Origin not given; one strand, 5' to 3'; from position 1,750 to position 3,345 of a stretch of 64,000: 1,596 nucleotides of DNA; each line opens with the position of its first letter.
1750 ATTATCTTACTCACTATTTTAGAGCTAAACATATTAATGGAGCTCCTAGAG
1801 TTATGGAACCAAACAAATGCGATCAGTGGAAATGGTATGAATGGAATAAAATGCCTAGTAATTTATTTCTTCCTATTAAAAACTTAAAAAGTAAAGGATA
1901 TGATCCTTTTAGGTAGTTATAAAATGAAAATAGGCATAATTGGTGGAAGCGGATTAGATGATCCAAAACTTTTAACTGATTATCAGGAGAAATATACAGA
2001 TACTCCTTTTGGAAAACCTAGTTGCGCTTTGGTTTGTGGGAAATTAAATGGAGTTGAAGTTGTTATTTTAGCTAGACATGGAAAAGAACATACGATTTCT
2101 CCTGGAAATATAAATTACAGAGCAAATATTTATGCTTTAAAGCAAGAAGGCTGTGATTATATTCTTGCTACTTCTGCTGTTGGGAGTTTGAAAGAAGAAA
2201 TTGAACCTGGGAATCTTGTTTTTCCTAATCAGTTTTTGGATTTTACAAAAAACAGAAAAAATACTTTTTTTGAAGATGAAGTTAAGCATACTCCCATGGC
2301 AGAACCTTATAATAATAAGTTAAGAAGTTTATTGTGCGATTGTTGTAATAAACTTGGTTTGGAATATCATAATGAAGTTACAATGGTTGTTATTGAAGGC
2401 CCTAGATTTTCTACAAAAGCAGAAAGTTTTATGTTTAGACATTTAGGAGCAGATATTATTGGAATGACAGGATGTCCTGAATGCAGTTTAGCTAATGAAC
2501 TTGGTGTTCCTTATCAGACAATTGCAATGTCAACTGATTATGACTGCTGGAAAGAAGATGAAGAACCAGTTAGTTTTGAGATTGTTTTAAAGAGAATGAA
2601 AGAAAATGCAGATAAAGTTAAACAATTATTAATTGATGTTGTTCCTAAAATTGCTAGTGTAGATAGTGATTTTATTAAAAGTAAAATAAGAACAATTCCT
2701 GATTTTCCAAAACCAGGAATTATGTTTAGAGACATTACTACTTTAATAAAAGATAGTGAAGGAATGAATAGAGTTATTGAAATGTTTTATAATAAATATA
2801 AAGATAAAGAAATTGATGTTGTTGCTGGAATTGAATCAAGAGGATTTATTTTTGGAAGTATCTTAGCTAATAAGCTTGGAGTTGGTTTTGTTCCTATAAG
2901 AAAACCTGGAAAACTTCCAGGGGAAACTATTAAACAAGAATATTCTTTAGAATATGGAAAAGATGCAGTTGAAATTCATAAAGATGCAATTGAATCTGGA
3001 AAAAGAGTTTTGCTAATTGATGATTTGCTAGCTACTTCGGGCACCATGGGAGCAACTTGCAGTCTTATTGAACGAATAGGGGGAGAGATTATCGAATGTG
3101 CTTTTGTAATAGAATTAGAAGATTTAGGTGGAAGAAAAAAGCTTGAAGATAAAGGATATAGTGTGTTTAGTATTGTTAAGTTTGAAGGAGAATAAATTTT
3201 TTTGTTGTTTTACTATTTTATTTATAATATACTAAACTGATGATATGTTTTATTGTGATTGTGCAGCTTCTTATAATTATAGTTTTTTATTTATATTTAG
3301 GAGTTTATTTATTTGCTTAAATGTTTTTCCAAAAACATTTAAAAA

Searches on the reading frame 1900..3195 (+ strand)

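Call 35: search_protein_families(library=pfam, proteins=[window:1900-3195:+], max_evalue=0.00001)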
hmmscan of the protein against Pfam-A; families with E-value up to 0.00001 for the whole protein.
window:1900-3195:+ (431 aa): 2 families
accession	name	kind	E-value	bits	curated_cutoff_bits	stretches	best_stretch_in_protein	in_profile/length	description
PF01048.26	PNP_UDP_1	-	7e-47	160.2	25.1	1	10-248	1-232/233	Phosphorylase superfamily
PF00156.33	Pribosyltran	-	5.7e-20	71.7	26.3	1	290-426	13-144/158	Phosphoribosyl transferase domain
